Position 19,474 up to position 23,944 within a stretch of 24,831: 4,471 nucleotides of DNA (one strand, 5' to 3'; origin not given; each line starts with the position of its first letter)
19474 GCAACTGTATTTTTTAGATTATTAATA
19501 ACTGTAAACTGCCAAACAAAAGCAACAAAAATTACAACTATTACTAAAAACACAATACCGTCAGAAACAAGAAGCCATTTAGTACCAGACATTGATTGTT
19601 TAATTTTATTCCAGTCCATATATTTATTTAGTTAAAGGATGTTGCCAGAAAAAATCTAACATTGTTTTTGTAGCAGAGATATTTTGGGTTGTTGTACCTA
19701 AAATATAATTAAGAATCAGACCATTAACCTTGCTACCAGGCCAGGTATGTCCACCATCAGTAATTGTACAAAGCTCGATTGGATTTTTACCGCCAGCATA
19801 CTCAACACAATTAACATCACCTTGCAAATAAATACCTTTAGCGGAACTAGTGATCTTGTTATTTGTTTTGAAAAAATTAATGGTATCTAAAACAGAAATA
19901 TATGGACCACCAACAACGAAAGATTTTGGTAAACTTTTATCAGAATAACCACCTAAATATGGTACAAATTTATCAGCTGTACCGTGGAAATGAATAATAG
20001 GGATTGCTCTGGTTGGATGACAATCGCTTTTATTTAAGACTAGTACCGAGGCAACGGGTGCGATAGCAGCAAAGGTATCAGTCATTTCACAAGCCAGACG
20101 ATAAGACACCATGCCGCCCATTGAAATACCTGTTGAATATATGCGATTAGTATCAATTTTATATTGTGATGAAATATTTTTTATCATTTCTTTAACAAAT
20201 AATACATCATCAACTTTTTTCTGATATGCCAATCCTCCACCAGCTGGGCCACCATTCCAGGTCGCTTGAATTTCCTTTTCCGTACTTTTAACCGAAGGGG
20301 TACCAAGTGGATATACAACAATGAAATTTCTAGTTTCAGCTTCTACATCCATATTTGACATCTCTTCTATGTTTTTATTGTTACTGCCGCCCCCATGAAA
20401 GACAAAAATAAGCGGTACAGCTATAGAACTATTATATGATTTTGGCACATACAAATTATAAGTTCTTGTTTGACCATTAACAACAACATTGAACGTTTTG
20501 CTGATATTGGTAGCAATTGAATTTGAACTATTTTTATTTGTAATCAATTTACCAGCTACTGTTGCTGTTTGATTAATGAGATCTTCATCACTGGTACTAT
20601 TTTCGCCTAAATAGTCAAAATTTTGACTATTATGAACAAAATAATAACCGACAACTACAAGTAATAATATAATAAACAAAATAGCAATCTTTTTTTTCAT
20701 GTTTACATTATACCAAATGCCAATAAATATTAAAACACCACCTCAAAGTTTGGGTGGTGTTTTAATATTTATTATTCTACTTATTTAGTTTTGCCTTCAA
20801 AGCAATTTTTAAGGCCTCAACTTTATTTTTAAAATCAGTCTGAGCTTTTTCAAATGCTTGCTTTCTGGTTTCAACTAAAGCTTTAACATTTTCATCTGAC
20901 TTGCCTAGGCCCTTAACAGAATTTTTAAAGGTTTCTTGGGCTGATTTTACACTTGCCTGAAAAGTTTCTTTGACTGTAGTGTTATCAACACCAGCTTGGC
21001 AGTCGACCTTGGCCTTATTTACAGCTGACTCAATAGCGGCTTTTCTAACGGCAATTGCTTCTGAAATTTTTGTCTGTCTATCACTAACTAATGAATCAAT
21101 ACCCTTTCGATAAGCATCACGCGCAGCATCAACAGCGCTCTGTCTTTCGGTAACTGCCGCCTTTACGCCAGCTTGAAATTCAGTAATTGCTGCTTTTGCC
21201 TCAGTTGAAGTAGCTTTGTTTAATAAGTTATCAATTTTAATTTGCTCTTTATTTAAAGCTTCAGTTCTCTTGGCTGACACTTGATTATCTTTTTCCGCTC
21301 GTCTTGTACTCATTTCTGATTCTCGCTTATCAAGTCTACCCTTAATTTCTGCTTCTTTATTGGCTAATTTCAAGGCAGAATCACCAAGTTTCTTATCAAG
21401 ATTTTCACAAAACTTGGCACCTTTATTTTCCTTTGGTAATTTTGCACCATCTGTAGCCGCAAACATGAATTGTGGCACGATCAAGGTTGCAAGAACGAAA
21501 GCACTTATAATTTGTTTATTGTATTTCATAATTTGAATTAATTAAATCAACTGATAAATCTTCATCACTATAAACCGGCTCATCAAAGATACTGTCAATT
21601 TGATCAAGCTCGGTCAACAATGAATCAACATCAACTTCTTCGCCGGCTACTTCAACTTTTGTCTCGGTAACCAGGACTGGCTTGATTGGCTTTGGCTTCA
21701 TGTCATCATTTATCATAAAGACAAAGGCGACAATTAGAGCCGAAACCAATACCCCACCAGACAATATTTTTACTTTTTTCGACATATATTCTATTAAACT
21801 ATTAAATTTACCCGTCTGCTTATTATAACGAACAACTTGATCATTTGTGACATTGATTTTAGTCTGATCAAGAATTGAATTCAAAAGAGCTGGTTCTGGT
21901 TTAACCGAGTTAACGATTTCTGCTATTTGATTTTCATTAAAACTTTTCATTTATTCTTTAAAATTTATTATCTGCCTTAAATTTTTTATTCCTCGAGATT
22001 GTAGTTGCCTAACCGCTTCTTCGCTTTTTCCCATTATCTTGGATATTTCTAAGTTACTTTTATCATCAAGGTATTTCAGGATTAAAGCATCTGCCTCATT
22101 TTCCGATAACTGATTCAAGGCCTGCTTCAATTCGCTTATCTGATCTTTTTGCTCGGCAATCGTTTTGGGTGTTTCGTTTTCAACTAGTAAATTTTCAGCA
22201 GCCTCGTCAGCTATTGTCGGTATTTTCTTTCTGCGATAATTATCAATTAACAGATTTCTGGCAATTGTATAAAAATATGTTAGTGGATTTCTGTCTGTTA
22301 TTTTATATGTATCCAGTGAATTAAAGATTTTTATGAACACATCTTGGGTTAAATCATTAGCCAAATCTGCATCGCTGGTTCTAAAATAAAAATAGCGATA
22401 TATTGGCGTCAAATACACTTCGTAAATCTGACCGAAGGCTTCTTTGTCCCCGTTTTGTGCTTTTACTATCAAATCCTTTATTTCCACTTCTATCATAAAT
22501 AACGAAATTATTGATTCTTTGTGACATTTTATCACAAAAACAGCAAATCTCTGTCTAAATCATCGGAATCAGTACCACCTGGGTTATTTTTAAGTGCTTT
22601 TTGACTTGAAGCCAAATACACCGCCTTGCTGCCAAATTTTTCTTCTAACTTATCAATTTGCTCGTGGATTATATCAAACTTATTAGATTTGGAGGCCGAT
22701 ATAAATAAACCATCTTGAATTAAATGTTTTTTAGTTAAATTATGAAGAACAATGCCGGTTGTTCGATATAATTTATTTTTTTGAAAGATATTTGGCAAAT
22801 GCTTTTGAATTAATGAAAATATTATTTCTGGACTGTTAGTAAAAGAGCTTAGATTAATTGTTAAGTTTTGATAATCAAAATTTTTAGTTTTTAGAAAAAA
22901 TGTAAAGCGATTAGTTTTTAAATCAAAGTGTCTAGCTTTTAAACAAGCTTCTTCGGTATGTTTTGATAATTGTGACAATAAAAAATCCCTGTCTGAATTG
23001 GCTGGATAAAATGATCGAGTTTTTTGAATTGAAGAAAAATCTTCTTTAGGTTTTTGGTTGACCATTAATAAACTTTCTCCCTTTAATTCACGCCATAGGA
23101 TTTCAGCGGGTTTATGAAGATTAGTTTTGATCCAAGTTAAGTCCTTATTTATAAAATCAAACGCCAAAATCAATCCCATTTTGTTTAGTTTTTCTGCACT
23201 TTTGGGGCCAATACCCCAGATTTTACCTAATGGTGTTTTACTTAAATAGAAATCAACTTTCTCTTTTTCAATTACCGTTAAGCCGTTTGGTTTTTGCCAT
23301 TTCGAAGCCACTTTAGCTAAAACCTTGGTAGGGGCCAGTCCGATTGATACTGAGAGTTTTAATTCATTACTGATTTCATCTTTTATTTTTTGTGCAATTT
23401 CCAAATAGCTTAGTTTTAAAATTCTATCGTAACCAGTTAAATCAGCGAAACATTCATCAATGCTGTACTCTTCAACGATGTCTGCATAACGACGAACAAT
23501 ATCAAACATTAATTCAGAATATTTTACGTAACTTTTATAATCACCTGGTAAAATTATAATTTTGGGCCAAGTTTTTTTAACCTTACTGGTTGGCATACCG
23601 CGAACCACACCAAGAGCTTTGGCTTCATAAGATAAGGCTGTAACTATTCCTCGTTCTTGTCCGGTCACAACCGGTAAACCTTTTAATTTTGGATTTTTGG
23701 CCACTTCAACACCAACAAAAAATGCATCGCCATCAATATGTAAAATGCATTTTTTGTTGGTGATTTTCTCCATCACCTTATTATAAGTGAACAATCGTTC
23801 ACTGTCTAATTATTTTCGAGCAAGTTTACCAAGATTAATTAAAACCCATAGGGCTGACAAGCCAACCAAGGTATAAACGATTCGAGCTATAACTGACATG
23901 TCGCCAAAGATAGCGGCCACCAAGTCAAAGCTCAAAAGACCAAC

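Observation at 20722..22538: ECF sigma module with a second copy of its own promoter inside the anti-sigma coding sequence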

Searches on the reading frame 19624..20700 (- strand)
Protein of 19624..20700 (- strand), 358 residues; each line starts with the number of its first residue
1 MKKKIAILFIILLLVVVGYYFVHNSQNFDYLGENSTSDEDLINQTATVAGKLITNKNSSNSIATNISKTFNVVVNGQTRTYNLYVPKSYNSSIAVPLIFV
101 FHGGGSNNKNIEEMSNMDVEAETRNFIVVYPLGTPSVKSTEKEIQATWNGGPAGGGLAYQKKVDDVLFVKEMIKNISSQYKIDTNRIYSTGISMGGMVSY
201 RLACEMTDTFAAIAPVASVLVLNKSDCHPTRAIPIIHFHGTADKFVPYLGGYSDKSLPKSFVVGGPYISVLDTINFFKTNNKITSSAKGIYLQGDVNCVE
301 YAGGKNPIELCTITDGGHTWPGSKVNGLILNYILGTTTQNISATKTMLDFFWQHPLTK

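Call 5: search_protein_families(library=pfam, proteins=[window:19624-20700:-], max_evalue=0.1)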
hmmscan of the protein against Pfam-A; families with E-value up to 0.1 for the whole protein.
window:19624-20700:- (358 aa): 11 families
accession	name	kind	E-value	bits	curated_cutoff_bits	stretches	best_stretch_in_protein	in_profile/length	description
PF02230.22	Abhydrolase_2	-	2e-09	38.1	23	1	97-255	16-179/217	Phospholipase/Carboxylesterase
PF00756.26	Esterase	-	5e-08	33.5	22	1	76-217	5-147/251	Putative esterase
PF10503.15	Esterase_PHB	-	7.2e-08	32.4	23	1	80-219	2-131/219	Esterase PHB depolymerase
PF20434.5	BD-FAE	-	5.1e-06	26.6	26.8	0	163-203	67-107/215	BD-FAE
PF00326.27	Peptidase_S9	-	5.5e-06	26.5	22.6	1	161-229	43-108/213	Prolyl oligopeptidase family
PF07859.19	Abhydrolase_3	-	0.0029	17.8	25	1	159-221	45-106/210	alpha/beta hydrolase fold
PF01738.24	DLH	-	0.003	17.6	21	1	165-247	79-158/217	Dienelactone hydrolase family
PF12146.15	Hydrolase_4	-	0.0058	16.4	27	1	169-223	62-114/239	Serine aminopeptidase, S33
PF05448.18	AXE1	-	0.012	14.8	21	1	68-204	59-195/321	Acetyl xylan esterase (AXE1)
PF07819.20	PGAP1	-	0.023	14.9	24.3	1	166-204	69-109/233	PGAP1-like alpha/beta domain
PF12740.14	PETase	-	0.051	13.4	28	1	179-244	119-180/263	PET hydrolase-like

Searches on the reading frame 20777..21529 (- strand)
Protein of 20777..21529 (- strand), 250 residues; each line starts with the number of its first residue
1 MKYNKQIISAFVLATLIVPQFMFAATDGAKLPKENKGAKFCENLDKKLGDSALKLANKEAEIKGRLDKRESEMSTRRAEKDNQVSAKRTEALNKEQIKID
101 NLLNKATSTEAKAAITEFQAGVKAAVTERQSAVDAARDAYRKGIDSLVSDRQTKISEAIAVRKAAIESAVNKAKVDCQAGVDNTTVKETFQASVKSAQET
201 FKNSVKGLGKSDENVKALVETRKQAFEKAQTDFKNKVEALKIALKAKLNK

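Call 5: search_protein_families(library=pfam, proteins=[window:20777-21529:-], max_evalue=0.1)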
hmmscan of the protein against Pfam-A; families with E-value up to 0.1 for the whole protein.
window:20777-21529:- (250 aa): 1 family
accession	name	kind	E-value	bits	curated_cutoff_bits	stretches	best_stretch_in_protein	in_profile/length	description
PF20428.3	Sey1_3HB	-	0.035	13.4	24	1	96-238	71-219/419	Sey1 three-helix bundle domain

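Call 64: search_protein_families(library=ncbifam, proteins=[window:20777-21529:-], max_evalue=0.01)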
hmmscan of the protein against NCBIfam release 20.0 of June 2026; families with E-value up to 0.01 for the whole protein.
window:20777-21529:- (250 aa): 0 families

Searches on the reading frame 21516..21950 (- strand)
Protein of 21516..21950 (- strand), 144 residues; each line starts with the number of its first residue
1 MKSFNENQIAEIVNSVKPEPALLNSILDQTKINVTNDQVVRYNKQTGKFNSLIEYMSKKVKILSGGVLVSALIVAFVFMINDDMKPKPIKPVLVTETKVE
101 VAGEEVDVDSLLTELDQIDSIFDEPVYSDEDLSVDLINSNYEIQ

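Call 5: search_protein_families(library=pfam, proteins=[window:21516-21950:-], max_evalue=0.1)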
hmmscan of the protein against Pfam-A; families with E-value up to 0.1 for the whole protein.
window:21516-21950:- (144 aa): 0 families

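Call 10: find_homologous_proteins(query=window:21516-21950:-, max_evalue=0.01)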
Query window:21516-21950:- (144 aa): 3 proteins with E <= 0.01 among 19 candidates.
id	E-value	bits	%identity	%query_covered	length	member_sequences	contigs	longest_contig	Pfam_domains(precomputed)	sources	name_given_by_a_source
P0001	2.9e-81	288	99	100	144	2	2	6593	-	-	-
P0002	1.4e-58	215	78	96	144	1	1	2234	-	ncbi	-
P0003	3.3e-28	117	52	90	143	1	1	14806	-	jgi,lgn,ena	-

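Call 11: find_encoding_contigs(protein=P0002, flank=4000)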
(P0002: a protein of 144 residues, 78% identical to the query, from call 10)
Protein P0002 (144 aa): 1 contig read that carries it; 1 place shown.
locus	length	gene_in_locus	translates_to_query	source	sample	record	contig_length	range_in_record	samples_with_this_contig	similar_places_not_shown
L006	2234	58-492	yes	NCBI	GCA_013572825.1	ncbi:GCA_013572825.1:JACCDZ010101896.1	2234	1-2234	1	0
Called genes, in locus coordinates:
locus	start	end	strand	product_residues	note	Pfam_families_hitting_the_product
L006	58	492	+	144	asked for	-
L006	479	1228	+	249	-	-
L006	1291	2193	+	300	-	PF02557:VanY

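Call 12: find_encoding_contigs(protein=P0003, flank=4000)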
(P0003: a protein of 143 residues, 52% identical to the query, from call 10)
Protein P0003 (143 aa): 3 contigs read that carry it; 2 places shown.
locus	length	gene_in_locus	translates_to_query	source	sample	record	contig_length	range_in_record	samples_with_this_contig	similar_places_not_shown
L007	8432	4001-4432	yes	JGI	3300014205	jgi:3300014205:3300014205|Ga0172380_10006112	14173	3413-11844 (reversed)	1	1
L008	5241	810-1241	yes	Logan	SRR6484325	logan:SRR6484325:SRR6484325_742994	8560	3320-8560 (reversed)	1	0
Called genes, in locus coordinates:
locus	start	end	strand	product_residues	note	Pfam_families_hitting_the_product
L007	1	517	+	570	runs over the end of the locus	PF03717:PBP_dimer, PF00905:Transpeptidase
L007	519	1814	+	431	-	PF08245:Mur_ligase_M, PF02875:Mur_ligase_C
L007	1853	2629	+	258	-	PF00483:NTP_transferase, PF01128:IspD, PF12804:NTP_transf_3, PF02348:CTP_transf_3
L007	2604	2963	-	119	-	-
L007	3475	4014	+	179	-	PF07638:Sigma70_ECF, PF04542:Sigma70_r2, PF08281:Sigma70_r4_2, PF04545:Sigma70_r4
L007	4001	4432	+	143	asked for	-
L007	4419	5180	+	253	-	-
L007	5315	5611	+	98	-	PF07866:DUF1653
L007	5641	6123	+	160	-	-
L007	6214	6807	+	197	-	PF01928:CYTH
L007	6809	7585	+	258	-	PF01048:PNP_UDP_1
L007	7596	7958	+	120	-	PF04266:ASCH (weak)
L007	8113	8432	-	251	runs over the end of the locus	-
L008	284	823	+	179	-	PF07638:Sigma70_ECF, PF04542:Sigma70_r2, PF08281:Sigma70_r4_2, PF04545:Sigma70_r4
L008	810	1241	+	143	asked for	-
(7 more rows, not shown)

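Call 13: find_encoding_contigs(protein=P0001, flank=4000)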
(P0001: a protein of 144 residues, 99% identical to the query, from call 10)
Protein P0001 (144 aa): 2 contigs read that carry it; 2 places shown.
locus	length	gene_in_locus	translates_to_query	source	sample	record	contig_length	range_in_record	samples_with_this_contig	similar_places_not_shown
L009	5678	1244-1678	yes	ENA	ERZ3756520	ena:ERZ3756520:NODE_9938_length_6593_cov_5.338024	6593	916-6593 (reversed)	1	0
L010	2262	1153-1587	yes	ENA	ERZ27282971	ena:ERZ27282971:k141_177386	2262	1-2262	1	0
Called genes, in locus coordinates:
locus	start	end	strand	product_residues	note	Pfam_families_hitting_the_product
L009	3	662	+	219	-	?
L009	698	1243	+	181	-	PF07638:Sigma70_ECF (weak), PF12645:HTH_16 (faint), PF04542:Sigma70_r2, PF08281:Sigma70_r4_2, PF04545:Sigma70_r4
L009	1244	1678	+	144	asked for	-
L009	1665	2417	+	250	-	-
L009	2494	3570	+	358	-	PF00756:Esterase, PF10503:Esterase_PHB, PF02230:Abhydrolase_2, PF20434:BD-FAE (faint), PF00326:Peptidase_S9 (weak)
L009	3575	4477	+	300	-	PF02557:VanY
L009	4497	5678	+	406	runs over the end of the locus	-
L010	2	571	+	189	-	?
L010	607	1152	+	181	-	PF07638:Sigma70_ECF (weak), PF12645:HTH_16 (faint), PF04542:Sigma70_r2, PF08281:Sigma70_r4_2, PF04545:Sigma70_r4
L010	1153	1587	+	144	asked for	-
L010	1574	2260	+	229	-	?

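Call 64: search_protein_families(library=ncbifam, proteins=[window:21516-21950:-], max_evalue=0.01)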
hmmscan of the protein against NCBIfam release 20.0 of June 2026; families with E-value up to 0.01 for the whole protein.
window:21516-21950:- (144 aa): 0 families

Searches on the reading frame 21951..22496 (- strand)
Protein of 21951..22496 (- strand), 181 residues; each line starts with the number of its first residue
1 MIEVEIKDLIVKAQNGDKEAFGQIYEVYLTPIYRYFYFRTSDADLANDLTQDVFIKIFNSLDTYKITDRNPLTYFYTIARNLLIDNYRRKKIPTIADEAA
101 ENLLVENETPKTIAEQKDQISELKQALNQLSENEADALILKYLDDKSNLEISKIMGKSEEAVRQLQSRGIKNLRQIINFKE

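Call 5: search_protein_families(library=pfam, proteins=[window:21951-22496:-], max_evalue=0.1)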
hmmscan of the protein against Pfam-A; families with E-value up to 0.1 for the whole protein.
window:21951-22496:- (181 aa): 6 families
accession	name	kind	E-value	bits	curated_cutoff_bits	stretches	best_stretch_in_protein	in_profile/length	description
PF04542.20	Sigma70_r2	-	2.4e-14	53.3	24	1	25-91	2-69/71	Sigma-70 region 2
PF08281.18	Sigma70_r4_2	-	6.4e-12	45.4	25.7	1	122-173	3-54/54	Sigma-70, region 4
PF04545.22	Sigma70_r4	-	2.9e-11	43.2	24.1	1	126-175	1-50/50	Sigma-70, region 4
PF07638.17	Sigma70_ECF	-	2.9e-06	27.7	21.1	1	5-163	3-169/185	ECF sigma factor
PF12645.13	HTH_16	-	0.00026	21.5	22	1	8-64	2-64/65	Helix-turn-helix domain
PF13877.11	RPAP3_C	-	0.074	14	23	0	46-82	39-74/92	Potential Monad-binding region of RPAP3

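Call 24: find_homologous_proteins(query=window:21951-22496:-, max_evalue=1e-20)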
Query window:21951-22496:- (181 aa): 115 proteins with E <= 1e-20 among 201 candidates.
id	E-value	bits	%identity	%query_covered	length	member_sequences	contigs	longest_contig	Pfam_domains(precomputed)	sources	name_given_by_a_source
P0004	1.5e-108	378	100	100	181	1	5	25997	PF07638.18,PF04545.23,PF04542.21,PF12645.14,PF08281.19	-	-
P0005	5.9e-67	243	66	98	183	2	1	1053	PF04545.23,PF04542.21,PF08281.19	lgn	-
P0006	5.4e-66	240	62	98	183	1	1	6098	PF07638.18,PF04545.23,PF04542.21,PF08281.19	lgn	-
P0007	3.7e-65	237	66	100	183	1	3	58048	PF04545.23,PF04542.21,PF08281.19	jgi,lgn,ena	-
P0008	7.5e-64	233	63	98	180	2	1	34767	PF04545.23,PF04542.21,PF08281.19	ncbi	ncbi:MAG: RNA polymerase sigma factor [Minisyncoccia bacterium]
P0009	1.1e-63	232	60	100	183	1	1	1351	PF04545.23,PF04542.21,PF08281.19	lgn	-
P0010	2.1e-62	228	62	97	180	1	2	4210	PF07638.18,PF04545.23,PF04542.21,PF08281.19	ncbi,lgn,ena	-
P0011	4.5e-62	227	60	98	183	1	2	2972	PF07638.18,PF04545.23,PF04542.21,PF08281.19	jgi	jgi:RNA polymerase sigma-70 factor (ECF subfamily)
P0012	1.1e-61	226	60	98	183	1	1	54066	PF07638.18,PF04545.23,PF04542.21,PF08281.19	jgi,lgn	jgi:RNA polymerase sigma-70 factor (ECF subfamily)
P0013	1.5e-61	225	62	97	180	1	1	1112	PF07638.18,PF04545.23,PF04542.21,PF08281.19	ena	-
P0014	8.0e-60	220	61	97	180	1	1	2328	PF07638.18,PF04545.23,PF04542.21,PF12645.14,PF08281.19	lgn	-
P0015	1.6e-58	215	58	98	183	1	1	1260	PF07638.18,PF04545.23,PF04542.21,PF08281.19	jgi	-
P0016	2.4e-58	215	58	97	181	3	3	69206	PF07638.18,PF04545.23,PF04542.21,PF08281.19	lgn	-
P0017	3.3e-58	214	57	98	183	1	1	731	PF04545.23,PF04542.21,PF08281.19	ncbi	-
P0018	7.9e-58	213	57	97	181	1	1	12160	PF07638.18,PF04545.23,PF04542.21,PF08281.19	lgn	-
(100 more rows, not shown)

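Call 26: find_encoding_contigs(protein=P0007, flank=2500, max_places=1)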
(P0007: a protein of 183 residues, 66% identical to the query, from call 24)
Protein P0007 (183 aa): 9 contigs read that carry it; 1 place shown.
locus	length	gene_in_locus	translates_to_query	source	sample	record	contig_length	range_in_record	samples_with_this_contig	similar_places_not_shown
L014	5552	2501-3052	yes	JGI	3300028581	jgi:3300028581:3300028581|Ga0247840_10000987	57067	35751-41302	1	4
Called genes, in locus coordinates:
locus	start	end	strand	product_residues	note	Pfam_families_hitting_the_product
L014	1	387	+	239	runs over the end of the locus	PF05057:DUF676 (weak), PF00561:Abhydrolase_1 (weak), PF12146:Hydrolase_4 (faint), PF12697:Abhydrolase_6 (weak)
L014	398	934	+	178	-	PF01327:Pep_deformylase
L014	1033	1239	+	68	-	-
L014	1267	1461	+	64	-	-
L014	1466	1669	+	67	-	-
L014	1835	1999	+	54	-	-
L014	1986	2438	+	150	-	PF02661:Fic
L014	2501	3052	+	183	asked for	PF04542:Sigma70_r2, PF08281:Sigma70_r4_2, PF04545:Sigma70_r4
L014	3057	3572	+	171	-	-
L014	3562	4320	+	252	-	-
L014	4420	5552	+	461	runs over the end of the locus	PF00512:HisKA, PF02518:HATPase_c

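Call 27: find_encoding_contigs(protein=P0008, flank=2500, max_places=1)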
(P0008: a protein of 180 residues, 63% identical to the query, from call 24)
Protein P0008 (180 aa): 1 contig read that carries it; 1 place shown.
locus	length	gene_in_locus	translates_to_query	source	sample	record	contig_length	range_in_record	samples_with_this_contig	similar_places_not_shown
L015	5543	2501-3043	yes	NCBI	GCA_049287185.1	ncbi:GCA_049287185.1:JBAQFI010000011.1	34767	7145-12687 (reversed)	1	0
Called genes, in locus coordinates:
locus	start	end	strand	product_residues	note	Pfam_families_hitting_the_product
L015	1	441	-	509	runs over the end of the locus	PF12072:RNase_Y_N, PF00013:KH_1, PF01966:HD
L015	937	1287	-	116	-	-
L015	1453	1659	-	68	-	-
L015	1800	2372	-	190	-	PF00574:CLP_protease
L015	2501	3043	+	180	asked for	PF04542:Sigma70_r2, PF08281:Sigma70_r4_2, PF04545:Sigma70_r4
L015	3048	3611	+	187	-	-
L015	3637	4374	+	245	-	-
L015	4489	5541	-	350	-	PF05697:Trigger_N, PF05698:Trigger_C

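Call 28: find_encoding_contigs(protein=P0012, flank=2500, max_places=1)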
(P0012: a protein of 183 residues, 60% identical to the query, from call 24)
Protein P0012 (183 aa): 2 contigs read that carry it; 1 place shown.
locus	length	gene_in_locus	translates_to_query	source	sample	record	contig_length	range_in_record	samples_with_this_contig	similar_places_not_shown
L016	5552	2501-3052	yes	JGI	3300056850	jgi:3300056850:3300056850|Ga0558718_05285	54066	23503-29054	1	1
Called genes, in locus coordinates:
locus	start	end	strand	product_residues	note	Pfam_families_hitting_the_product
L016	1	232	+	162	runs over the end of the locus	PF04073:tRNA_edit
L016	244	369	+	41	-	-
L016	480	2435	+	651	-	PF13174:TPR_6 (faint), PF13424:TPR_12, PF00515:TPR_1, PF07719:TPR_2, PF13181:TPR_8 (weak), PF13424:TPR_12, PF13414:TPR_11, PF13431:TPR_17 (weak), +6 more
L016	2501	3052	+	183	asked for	PF07638:Sigma70_ECF (faint), PF04542:Sigma70_r2, PF04545:Sigma70_r4, PF08281:Sigma70_r4_2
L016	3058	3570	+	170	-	-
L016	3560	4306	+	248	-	-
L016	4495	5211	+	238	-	-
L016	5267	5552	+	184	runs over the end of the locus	-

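Call 29: find_encoding_contigs(protein=P0016, flank=2500, max_places=1)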
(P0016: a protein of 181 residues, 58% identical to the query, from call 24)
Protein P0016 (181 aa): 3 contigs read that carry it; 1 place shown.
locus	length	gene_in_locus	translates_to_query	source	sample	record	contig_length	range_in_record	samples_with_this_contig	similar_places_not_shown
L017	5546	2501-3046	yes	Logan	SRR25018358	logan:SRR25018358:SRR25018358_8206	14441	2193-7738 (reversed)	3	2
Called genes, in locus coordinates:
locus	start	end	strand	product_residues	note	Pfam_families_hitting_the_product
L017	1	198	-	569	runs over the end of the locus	PF05157:MshEN (weak), PF00437:T2SSE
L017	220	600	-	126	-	PF00072:Response_reg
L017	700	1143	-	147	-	PF08570:DUF1761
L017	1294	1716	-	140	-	PF02525:Flavodoxin_2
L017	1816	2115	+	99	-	PF01638:HxlR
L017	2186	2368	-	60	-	-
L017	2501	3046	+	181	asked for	PF07638:Sigma70_ECF (weak), PF04542:Sigma70_r2, PF04545:Sigma70_r4, PF08281:Sigma70_r4_2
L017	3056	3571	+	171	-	-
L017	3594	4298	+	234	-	-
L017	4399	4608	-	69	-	PF06348:DUF1059 (weak)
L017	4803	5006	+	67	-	PF04070:DUF378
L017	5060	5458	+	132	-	PF02469:Fasciclin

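Call 64: search_protein_families(library=ncbifam, proteins=[window:21951-22496:-], max_evalue=0.01)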
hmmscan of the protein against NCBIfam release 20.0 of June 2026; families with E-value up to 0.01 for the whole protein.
window:21951-22496:- (181 aa): 108 families (the best 25 are shown)
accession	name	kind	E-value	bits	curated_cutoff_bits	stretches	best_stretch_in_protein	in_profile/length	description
TIGR02952.1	Sig70_famx2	equivalog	3.7e-38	131.1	206.45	1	10-176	2-169/170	ECF subfamily RNA polymerase sigma factor, BldN family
TIGR02937.1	sigma70-ECF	superfamily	4.3e-31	107.8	42.9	1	19-176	1-164/165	sigma-70 family RNA polymerase sigma factor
TIGR02950.1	SigM_subfam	subfamily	4.7e-26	91.5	147.95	1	23-177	4-158/159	RNA polymerase sigma factor, SigM family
NF009166.1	PRK12513.1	equivalog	1.9e-23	83.2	206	1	8-174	11-183/193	RNA polymerase sigma factor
NF007216.0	PRK09638.1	equivalog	1e-22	80.7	194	1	5-176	4-173/180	RNA polymerase sigma factor SigY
TIGR02985.1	Sig70_bacteroi1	subfamily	1.6e-22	80.5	126.4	1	19-176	1-161/162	RNA polymerase sigma-70 factor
NF007226.0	PRK09644.1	equivalog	1.9e-22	80.1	199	1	23-177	5-157/166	RNA polymerase sigma factor SigM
NF007220.0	PRK09639.1-5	equivalog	2.1e-22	79.8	260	1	19-178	3-165/181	RNA polymerase sigma factor SigX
NF058625.1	sigma_PG0214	equivalog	5.7e-22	78.2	130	1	19-177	4-161/170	GFO_1088 family ECF-type sigma factor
TIGR02948.1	SigW_bacill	equivalog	7.6e-22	78.3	243.1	1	4-176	3-183/187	RNA polymerase sigma factor SigW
NF004113.0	PRK05602.1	equivalog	2.4e-21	76.3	208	1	8-178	34-202/211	RNA polymerase sigma factor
NF007223.0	PRK09641.1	equivalog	5.6e-21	75.2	209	1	6-177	5-184/187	RNA polymerase sigma factor SigW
NF009167.0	PRK12514.1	equivalog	5.8e-20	71.9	265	1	5-177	6-178/180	RNA polymerase sigma factor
NF007230.0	PRK09648.1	subfamily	6.4e-20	71.7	209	1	4-178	11-190/195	RNA polymerase sigma factor ShbA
TIGR02983.1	SigE-fam_strep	subfamily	1.2e-19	70.8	141.55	1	16-175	3-156/162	SigE family RNA polymerase sigma factor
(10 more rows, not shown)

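Call 92: search_protein_families(library=pfam, proteins=[L015:3048-3611:+], max_evalue=1)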
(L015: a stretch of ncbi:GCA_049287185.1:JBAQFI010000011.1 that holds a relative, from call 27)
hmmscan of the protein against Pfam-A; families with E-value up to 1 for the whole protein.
L015:3048-3611:+ (187 aa): 1 family
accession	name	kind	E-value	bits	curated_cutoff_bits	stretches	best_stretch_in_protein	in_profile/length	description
PF04224.18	DUF417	-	0.03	14.3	27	1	45-107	71-129/175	Protein of unknown function, DUF417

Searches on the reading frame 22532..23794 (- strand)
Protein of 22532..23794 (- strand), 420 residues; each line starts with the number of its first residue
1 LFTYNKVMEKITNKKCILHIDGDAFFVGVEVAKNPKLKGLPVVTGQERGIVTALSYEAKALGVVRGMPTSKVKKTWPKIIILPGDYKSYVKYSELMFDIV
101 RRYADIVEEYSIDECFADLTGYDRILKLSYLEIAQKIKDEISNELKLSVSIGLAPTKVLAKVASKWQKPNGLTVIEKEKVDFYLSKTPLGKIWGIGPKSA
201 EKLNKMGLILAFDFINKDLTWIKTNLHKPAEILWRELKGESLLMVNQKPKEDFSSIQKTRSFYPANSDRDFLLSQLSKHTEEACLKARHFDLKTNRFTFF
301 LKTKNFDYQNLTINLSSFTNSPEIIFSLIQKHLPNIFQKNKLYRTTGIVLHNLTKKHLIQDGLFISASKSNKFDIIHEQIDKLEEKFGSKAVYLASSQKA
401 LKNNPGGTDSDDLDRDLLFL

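Call 5: search_protein_families(library=pfam, proteins=[window:22532-23794:-], max_evalue=0.1)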
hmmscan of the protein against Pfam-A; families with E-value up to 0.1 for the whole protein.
window:22532-23794:- (420 aa): 4 families
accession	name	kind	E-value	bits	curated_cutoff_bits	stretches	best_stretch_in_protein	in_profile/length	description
PF00817.25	IMS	-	1.3e-42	145.7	23.2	1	20-165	1-148/148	impB/mucB/samB family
PF11799.13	IMS_C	-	9.5e-11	42.5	20.7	1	255-357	3-103/109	impB/mucB/samB family C-terminal domain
PF11798.14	IMS_HHH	-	2.6e-07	30.9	24.4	1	183-208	7-32/32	IMS family HHH motif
PF10391.15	DNA_pol_lambd_f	-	0.021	15.1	29.8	1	190-208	4-22/51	Fingers domain of DNA polymerase lambda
